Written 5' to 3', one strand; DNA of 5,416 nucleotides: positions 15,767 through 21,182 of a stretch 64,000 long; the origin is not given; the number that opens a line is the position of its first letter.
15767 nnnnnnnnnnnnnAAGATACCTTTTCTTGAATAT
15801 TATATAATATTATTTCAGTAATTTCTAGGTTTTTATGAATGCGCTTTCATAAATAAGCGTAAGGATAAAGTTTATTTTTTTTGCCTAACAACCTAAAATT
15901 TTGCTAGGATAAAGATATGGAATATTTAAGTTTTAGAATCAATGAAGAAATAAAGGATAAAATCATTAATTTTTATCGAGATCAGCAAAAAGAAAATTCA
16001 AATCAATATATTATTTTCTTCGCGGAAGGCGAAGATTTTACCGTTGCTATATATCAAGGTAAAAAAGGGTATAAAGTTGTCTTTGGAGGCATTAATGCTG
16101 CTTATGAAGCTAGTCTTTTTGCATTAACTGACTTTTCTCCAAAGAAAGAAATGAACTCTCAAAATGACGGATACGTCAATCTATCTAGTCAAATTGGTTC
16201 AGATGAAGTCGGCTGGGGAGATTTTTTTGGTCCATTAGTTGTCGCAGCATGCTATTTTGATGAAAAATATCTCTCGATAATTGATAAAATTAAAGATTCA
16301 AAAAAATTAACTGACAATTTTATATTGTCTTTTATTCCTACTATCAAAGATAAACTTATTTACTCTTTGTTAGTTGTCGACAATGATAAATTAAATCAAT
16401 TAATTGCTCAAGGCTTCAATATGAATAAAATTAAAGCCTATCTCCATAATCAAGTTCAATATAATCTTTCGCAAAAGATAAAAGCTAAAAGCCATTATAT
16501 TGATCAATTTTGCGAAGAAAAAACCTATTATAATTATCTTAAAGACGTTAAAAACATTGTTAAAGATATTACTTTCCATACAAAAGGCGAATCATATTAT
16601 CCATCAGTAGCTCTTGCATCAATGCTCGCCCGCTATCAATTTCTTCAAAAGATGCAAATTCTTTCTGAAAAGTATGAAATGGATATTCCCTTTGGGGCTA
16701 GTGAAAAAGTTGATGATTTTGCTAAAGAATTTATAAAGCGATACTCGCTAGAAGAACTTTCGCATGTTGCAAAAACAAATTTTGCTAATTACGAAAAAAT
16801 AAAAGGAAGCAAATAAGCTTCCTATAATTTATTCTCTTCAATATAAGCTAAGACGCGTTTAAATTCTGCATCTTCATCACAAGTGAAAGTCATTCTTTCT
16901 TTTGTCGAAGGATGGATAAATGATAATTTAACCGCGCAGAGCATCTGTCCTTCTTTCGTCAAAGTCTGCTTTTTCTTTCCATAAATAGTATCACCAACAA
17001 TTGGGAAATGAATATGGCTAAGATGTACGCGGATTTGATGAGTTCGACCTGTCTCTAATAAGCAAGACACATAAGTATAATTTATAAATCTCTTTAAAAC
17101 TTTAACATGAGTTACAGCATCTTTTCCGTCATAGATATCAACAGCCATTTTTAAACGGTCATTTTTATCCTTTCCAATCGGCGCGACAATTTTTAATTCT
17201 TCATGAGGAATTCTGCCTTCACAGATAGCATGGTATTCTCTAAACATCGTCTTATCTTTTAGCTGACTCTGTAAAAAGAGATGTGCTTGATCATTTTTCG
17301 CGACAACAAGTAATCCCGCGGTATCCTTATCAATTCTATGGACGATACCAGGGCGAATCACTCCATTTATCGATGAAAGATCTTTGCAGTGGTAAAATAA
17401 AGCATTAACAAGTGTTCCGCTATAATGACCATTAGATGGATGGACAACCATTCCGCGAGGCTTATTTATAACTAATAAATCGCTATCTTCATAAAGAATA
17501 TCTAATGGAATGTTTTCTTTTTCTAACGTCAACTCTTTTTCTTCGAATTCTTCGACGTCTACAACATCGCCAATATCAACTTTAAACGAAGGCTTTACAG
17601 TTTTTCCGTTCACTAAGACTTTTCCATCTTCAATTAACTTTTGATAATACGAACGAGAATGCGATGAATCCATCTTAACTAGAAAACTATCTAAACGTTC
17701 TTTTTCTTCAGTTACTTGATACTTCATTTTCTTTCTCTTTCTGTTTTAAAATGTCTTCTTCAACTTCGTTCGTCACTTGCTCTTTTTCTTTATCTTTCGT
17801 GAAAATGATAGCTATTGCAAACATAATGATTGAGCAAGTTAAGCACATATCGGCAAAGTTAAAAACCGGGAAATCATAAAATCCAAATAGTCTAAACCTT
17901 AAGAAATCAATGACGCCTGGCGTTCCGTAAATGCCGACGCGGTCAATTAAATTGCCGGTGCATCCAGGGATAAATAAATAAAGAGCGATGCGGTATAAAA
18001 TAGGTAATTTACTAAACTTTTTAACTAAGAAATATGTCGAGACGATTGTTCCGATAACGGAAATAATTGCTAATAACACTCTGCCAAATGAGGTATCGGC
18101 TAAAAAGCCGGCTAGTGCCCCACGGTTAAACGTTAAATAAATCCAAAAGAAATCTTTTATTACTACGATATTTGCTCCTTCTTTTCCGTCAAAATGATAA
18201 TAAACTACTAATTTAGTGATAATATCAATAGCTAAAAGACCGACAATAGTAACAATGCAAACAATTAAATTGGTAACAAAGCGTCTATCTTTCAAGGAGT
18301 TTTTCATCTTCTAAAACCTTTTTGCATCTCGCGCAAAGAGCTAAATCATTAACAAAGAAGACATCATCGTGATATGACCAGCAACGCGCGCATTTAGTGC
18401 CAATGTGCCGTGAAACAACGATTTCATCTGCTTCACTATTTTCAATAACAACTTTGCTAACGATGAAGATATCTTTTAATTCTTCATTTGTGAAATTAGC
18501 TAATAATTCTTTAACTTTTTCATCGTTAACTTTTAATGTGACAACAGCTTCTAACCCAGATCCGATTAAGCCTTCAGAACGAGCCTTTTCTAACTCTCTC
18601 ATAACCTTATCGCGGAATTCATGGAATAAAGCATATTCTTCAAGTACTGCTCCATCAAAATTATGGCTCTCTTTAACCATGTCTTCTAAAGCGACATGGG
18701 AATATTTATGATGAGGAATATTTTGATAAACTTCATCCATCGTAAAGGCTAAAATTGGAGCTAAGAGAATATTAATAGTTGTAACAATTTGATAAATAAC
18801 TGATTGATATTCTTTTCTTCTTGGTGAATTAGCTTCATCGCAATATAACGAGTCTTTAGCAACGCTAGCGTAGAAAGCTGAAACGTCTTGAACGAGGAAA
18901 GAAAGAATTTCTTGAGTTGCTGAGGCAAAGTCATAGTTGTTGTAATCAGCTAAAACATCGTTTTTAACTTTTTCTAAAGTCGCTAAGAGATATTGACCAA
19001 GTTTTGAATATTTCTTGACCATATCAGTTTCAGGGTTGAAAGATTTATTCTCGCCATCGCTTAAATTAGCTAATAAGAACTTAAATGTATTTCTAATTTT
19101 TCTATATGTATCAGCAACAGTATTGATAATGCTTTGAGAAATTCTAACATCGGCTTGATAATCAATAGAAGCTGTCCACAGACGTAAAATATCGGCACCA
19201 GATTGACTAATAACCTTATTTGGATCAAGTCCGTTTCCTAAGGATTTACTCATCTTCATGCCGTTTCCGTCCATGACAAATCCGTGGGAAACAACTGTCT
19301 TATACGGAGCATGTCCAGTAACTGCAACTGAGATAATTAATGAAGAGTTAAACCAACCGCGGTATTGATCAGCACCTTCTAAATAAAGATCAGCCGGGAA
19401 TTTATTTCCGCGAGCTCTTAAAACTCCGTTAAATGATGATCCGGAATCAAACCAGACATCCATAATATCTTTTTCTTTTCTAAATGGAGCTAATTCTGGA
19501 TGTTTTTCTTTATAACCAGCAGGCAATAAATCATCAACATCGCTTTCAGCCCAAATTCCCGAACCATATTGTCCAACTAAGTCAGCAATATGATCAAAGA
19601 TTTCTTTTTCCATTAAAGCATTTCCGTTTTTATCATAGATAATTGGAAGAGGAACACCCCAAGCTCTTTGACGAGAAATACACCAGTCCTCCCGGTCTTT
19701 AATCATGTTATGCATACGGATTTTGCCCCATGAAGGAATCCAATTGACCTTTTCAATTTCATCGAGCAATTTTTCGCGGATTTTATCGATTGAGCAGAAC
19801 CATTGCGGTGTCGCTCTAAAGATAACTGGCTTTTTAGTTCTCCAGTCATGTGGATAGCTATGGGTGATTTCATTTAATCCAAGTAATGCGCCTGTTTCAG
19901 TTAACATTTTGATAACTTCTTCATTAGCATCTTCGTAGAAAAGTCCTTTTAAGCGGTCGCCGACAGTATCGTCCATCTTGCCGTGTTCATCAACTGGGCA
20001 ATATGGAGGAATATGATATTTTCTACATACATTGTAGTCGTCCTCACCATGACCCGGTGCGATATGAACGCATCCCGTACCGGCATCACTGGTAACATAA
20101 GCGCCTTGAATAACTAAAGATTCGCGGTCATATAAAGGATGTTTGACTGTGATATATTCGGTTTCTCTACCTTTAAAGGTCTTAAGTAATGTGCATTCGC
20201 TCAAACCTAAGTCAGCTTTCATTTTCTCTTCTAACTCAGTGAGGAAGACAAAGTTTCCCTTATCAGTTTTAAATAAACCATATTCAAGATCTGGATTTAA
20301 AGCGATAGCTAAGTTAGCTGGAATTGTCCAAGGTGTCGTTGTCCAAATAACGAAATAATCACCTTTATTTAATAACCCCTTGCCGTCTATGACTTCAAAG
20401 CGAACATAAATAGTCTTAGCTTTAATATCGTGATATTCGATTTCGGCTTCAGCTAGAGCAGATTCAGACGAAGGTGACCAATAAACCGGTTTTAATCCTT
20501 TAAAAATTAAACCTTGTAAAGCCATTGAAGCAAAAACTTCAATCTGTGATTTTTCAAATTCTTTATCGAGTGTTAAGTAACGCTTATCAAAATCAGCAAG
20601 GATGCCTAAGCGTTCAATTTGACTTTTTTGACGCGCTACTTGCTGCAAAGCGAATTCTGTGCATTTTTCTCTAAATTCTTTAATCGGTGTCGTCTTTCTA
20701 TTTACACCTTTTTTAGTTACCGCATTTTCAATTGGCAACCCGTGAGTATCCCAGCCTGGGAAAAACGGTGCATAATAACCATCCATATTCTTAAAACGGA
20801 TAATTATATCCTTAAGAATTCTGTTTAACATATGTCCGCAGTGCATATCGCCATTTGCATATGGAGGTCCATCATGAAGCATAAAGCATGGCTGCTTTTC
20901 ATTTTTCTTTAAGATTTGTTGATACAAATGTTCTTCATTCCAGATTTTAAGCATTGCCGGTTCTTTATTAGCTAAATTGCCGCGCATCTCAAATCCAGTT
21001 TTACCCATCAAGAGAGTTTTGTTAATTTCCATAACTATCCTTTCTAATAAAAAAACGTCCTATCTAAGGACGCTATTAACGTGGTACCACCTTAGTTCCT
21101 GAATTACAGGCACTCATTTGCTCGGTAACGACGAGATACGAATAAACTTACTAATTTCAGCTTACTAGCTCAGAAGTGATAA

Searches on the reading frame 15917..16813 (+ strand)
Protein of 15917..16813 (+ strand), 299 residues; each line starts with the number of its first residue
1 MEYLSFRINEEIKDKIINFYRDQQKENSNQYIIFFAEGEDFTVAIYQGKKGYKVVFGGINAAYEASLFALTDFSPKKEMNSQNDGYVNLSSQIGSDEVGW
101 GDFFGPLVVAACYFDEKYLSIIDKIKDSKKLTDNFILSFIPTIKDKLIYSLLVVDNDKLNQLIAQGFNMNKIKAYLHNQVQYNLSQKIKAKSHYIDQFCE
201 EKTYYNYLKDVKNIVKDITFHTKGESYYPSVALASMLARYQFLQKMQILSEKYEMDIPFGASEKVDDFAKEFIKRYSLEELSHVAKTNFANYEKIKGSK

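Call 73: search_protein_families(library=pfam, proteins=[window:15917-16813:+], max_evalue=0.00001)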
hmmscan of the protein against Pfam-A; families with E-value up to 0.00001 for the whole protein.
window:15917-16813:+ (299 aa): 2 families
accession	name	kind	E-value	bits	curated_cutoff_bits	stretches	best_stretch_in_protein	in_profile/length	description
PF01351.25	RNase_HII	-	6.9e-37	127.7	25.8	1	93-291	1-198/199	Ribonuclease HII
PF11858.14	DUF3378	-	6.5e-08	33.1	27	1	9-77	7-72/76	Domain of unknown function (DUF3378)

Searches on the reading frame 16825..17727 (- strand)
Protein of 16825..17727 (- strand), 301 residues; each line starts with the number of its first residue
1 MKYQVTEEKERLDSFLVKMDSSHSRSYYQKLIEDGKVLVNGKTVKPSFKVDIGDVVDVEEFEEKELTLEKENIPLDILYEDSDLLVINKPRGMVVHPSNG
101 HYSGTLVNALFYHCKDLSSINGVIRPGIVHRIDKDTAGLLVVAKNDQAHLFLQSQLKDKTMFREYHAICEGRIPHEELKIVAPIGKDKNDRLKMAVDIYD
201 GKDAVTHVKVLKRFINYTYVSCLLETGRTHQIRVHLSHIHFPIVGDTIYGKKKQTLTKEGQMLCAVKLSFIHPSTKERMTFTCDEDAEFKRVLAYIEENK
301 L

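Call 73: search_protein_families(library=pfam, proteins=[window:16825-17727:-], max_evalue=0.00001)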
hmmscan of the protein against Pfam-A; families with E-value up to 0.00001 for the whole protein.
window:16825-17727:- (301 aa): 2 families
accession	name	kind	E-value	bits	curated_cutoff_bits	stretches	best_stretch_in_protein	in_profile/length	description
PF00849.27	PseudoU_synth_2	-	6.5e-35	121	26.8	1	83-238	1-152/152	RNA pseudouridylate synthase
PF01479.30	S4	-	1.3e-14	54.1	22.8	1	10-56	1-48/48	S4 domain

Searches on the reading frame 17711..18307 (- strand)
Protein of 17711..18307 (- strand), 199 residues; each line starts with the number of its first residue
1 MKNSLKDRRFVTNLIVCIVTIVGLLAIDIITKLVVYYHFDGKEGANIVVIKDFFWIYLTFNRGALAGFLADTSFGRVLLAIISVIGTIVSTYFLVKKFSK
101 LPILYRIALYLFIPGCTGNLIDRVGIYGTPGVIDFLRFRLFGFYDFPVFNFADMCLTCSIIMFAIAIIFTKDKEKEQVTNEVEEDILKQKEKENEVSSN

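Call 73: search_protein_families(library=pfam, proteins=[window:17711-18307:-], max_evalue=0.00001)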
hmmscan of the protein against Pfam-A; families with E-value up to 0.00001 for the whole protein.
window:17711-18307:- (199 aa): 1 family
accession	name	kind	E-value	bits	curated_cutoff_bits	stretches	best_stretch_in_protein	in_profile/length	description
PF01252.23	Peptidase_A8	-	1.2e-26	94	25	1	21-169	2-142/142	Signal peptidase (SPase) II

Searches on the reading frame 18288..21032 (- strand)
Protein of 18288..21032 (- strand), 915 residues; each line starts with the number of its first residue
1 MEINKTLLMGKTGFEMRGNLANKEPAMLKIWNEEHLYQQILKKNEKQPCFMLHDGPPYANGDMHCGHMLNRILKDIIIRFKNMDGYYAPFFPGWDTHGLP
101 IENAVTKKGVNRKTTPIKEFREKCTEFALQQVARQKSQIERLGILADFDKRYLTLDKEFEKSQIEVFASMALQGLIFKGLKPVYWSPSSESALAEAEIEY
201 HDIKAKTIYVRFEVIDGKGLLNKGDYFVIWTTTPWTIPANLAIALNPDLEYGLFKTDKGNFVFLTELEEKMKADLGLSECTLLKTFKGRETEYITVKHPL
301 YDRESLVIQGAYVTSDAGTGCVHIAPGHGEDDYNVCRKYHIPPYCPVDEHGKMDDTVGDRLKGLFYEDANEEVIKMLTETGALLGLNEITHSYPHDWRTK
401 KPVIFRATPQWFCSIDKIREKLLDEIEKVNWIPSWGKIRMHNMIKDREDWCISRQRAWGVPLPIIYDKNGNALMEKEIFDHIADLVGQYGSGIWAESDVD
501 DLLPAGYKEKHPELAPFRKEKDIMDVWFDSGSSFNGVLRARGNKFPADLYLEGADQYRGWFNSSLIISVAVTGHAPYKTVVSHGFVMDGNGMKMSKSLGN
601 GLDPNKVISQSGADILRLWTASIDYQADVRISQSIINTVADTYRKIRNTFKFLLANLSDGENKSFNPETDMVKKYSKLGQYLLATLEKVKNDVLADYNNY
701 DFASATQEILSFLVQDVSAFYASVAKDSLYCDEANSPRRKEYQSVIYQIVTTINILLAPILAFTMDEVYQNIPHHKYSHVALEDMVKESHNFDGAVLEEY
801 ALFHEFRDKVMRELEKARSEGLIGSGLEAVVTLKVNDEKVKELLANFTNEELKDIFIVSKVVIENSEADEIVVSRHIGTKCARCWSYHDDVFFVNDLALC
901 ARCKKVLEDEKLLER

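Call 73: search_protein_families(library=pfam, proteins=[window:18288-21032:-], max_evalue=0.00001)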
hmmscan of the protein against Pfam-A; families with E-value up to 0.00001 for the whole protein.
window:18288-21032:- (915 aa): 3 families
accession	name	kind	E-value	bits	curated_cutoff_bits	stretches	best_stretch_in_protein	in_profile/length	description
PF00133.28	tRNA-synt_1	-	1.5e-140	469.1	22.7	1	27-632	2-414/414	tRNA synthetases class I (I, L, M and V)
PF09334.17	tRNA-synt_1g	-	1.9e-24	86.6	20.1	1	57-199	8-136/391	tRNA synthetases class I (M)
PF08264.19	Anticodon_1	-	6.3e-22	78.5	25.1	1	680-831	2-146/148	Anticodon-binding domain of tRNA ligase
